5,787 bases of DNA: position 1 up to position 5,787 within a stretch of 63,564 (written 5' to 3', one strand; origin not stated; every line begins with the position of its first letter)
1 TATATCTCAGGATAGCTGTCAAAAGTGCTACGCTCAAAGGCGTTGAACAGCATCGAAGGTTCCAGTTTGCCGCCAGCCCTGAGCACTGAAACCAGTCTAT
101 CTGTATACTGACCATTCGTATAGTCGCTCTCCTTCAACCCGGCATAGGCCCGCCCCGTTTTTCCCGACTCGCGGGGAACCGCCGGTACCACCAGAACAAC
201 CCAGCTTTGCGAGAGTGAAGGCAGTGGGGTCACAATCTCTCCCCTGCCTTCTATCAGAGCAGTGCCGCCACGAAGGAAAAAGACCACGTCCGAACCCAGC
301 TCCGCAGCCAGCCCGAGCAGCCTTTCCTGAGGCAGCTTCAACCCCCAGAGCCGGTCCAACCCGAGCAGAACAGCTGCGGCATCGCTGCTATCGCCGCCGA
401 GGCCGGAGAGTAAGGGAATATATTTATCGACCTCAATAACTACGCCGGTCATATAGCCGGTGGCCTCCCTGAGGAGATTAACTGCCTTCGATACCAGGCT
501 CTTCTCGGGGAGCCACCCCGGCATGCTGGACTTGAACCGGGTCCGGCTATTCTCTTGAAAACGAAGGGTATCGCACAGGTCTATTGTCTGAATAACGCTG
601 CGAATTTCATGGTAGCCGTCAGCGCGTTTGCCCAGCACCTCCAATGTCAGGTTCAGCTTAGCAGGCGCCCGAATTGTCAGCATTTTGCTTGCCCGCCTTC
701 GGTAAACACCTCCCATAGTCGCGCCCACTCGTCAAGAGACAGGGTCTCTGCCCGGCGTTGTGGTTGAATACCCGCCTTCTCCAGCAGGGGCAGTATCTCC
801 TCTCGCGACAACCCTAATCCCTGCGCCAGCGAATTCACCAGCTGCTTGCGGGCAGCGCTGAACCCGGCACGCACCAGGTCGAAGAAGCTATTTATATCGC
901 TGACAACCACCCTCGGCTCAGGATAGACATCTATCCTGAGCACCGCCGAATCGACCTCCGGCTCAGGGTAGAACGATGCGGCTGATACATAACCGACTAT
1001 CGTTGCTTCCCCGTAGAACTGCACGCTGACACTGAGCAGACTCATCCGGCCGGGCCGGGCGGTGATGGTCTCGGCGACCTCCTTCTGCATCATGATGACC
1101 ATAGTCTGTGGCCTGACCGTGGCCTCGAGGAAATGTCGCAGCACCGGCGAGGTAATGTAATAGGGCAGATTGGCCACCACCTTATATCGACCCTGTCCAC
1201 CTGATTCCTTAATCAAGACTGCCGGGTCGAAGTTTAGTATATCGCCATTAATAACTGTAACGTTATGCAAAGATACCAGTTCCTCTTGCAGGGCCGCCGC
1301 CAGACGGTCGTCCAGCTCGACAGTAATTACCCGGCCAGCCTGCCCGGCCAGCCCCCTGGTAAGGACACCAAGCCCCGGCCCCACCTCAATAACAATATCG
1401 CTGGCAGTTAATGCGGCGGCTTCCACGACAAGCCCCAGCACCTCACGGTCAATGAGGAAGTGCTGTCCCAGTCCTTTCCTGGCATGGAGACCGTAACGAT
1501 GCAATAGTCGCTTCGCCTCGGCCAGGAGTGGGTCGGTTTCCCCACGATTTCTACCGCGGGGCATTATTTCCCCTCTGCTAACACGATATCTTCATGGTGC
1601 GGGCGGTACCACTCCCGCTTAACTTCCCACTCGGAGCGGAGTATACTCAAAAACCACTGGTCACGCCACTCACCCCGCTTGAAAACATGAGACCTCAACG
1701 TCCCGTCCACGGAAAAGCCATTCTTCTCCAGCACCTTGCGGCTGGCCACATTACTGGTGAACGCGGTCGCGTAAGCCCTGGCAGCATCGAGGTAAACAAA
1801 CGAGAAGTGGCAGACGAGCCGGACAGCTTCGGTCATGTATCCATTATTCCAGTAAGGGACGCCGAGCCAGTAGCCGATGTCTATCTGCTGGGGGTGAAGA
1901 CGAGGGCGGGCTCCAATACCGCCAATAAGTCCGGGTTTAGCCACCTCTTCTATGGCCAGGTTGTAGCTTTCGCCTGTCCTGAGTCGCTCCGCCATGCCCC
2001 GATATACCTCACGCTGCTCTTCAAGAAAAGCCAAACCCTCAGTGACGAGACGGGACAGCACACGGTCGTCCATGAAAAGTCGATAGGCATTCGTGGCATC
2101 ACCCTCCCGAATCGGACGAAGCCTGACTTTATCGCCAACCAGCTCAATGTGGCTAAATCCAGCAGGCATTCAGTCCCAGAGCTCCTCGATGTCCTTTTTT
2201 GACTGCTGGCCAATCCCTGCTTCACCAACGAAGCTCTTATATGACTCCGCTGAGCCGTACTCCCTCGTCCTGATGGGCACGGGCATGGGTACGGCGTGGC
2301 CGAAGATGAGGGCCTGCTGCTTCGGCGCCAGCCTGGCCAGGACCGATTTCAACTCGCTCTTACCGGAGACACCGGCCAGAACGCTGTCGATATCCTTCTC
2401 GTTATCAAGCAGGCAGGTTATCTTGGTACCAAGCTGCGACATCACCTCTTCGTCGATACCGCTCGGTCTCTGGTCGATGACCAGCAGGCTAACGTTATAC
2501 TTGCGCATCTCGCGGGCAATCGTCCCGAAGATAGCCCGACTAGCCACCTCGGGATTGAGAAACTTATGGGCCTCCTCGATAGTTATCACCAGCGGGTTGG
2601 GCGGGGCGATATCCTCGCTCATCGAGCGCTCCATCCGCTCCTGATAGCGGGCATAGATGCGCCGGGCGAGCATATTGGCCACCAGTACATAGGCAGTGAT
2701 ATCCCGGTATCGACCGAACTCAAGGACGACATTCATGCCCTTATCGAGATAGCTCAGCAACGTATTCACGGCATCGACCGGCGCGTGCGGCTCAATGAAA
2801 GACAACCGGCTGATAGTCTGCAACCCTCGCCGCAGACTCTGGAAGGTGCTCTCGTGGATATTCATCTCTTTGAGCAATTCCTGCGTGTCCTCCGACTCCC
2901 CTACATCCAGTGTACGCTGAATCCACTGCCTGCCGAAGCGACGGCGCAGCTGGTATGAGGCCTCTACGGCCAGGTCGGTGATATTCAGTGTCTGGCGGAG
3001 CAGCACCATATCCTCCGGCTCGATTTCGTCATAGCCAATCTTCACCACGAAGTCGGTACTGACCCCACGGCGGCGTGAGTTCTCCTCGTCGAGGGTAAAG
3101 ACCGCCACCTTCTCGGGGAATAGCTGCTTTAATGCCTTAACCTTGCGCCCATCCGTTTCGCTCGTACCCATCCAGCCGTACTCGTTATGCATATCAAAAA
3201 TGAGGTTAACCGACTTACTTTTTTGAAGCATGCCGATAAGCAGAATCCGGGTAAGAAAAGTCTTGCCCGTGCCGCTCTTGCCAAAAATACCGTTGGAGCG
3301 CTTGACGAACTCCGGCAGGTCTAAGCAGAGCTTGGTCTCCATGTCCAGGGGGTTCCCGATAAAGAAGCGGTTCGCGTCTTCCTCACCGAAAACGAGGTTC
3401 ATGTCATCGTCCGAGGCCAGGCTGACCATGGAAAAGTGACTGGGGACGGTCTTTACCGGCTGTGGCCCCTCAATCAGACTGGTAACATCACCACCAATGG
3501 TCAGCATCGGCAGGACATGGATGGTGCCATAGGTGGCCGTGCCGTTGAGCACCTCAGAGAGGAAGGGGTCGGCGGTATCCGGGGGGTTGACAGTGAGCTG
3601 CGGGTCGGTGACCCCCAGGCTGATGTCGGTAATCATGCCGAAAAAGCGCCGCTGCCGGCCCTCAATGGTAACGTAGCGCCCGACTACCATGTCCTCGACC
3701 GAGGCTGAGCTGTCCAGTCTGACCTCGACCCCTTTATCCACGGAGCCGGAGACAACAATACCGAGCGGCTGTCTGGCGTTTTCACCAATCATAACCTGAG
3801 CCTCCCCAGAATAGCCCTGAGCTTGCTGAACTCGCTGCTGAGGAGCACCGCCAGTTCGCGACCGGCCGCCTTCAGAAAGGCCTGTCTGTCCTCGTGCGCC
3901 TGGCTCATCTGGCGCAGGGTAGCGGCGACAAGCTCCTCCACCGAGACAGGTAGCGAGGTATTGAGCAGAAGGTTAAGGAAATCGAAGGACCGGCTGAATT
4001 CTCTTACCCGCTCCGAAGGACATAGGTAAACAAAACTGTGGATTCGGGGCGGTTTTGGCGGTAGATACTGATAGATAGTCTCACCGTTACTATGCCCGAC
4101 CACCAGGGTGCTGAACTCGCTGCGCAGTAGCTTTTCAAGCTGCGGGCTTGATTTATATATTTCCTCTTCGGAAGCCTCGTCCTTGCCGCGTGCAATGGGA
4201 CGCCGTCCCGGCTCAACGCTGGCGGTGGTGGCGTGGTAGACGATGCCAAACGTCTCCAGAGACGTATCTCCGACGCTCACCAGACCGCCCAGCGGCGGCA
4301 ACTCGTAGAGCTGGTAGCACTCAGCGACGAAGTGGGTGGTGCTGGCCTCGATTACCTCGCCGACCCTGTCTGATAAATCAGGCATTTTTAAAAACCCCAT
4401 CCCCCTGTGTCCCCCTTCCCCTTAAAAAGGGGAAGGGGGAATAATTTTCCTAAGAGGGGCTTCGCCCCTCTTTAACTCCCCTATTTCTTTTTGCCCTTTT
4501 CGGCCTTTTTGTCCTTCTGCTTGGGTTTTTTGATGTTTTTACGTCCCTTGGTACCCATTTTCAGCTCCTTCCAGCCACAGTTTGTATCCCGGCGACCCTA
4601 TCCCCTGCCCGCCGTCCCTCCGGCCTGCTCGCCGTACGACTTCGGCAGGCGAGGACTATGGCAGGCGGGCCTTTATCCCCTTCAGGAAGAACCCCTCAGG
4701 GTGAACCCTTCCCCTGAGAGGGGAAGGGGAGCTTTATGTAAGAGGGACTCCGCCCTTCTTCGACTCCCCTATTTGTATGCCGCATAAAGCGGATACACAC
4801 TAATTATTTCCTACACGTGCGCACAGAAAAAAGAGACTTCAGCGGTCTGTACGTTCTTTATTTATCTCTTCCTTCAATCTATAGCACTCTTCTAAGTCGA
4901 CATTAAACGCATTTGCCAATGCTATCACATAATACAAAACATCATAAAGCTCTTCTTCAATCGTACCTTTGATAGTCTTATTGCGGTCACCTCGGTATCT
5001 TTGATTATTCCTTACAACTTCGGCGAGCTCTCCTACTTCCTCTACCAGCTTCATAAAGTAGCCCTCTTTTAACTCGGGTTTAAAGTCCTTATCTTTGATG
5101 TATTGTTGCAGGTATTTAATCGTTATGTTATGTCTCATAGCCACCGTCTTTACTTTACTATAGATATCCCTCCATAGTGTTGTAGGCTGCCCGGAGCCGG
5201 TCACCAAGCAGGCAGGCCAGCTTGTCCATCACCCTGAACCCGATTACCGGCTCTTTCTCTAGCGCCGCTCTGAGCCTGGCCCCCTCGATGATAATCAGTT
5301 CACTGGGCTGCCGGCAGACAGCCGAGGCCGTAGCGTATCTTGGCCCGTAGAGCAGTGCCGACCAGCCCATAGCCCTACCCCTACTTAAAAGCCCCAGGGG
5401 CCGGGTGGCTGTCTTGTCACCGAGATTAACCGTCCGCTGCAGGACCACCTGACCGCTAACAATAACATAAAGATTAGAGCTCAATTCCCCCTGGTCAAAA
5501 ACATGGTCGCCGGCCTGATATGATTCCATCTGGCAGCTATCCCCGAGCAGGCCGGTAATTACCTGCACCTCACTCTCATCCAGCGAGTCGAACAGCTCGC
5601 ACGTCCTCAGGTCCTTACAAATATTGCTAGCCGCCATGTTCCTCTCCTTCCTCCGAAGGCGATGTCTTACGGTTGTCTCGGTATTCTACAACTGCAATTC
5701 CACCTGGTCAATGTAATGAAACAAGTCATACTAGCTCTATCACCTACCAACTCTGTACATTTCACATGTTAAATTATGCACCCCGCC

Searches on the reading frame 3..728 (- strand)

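Call 45: search_protein_families(library=pfam, proteins=[window:3-728:-], max_evalue=0.00001)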
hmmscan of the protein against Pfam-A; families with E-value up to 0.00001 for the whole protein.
window:3-728:- (242 aa): 1 family
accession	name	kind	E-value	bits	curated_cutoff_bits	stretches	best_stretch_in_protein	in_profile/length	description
PF00288.32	GHMP_kinases_N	-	1e-15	58.1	22.3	1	78-155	2-87/87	GHMP kinases N terminal domain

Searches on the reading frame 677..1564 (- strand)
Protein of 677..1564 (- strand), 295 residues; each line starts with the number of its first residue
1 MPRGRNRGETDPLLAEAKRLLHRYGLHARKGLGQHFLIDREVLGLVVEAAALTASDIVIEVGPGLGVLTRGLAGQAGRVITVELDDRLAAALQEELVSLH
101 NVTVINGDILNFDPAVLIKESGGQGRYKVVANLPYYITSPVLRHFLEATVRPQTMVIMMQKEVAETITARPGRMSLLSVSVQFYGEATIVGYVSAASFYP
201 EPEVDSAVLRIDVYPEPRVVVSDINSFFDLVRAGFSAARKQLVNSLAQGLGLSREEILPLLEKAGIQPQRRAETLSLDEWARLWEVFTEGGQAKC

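Call 45: search_protein_families(library=pfam, proteins=[window:677-1564:-], max_evalue=0.00001)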
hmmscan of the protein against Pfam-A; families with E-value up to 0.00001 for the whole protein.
window:677-1564:- (295 aa): 1 family
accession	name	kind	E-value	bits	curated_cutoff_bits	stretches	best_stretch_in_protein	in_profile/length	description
PF00398.26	RrnaAD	-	1.6e-53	181.9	24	1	27-287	3-261/263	Ribosomal RNA adenine dimethylase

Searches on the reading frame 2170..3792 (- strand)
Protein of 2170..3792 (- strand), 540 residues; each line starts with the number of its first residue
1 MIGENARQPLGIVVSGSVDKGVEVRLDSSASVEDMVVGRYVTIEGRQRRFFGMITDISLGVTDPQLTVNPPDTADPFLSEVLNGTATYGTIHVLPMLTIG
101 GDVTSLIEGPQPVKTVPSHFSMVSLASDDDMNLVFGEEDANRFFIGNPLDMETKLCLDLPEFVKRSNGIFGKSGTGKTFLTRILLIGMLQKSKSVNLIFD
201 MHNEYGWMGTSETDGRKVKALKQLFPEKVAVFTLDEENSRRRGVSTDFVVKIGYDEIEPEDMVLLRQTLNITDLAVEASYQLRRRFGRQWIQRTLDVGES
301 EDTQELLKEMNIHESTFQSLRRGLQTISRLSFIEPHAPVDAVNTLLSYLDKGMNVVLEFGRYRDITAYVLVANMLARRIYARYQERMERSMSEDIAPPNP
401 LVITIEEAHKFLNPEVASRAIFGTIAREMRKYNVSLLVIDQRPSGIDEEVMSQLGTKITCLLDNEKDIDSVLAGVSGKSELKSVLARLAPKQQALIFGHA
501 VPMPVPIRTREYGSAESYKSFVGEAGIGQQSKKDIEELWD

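Call 45: search_protein_families(library=pfam, proteins=[window:2170-3792:-], max_evalue=0.00001)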
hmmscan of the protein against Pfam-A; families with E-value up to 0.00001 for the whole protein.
window:2170-3792:- (540 aa): 2 families
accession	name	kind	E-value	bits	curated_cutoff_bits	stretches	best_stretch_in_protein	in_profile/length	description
PF01935.23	DUF87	-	5.3e-31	108.9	23.2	1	144-379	2-220/220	Helicase HerA, central domain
PF09378.16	HAS-barrel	-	1.1e-10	41.9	25.2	1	11-103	2-88/90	HAS barrel domain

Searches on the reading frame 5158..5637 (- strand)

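Call 45: search_protein_families(library=pfam, proteins=[window:5158-5637:-], max_evalue=0.00001)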
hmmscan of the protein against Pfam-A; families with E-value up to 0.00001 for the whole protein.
window:5158-5637:- (159 aa): 1 family
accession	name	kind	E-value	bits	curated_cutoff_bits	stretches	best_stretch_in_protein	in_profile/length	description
PF00027.35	cNMP_binding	-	1.7e-12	47.5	27.5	1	38-128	2-88/89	Cyclic nucleotide-binding domain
